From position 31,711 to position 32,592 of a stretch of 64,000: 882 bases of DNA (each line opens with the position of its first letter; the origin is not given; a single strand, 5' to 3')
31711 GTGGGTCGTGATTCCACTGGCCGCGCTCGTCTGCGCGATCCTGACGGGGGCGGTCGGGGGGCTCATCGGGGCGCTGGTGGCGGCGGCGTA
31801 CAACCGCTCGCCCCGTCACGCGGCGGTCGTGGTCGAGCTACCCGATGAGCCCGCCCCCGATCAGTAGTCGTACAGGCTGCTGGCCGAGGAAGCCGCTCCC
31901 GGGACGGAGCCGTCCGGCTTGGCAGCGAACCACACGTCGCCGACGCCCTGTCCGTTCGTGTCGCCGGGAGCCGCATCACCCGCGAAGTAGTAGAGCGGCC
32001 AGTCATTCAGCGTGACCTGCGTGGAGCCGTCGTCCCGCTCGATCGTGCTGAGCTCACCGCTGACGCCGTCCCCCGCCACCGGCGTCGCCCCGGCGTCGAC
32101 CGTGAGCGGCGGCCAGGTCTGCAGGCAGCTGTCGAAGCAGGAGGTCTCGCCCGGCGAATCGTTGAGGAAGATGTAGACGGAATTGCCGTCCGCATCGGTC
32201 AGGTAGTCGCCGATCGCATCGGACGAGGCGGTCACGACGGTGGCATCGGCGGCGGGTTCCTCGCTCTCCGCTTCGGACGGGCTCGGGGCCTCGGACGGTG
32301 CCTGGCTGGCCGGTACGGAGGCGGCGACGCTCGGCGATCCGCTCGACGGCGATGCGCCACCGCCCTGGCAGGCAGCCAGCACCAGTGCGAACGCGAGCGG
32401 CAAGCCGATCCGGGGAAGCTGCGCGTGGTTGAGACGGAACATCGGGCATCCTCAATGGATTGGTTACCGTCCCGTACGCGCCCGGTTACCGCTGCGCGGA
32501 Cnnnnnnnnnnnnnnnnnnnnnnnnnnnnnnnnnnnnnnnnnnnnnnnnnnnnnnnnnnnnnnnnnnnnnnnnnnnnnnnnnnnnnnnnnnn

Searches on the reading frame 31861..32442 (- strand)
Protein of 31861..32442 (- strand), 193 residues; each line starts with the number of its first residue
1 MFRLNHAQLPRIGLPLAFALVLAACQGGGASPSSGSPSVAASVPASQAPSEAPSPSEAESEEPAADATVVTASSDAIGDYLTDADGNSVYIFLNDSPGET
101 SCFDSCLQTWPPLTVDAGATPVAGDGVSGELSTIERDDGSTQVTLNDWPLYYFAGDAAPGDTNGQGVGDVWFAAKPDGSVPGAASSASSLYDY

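Call 71: search_protein_families(library=pfam, proteins=[window:31861-32442:-], max_evalue=0.001)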
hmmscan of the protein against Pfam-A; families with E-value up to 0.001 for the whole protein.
window:31861-32442:- (193 aa): 1 family
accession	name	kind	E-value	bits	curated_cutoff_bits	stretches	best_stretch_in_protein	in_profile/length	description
PF03640.20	Lipoprotein_15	-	6.4e-29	99.6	24.4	2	132-175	1-47/47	Secreted repeat of unknown function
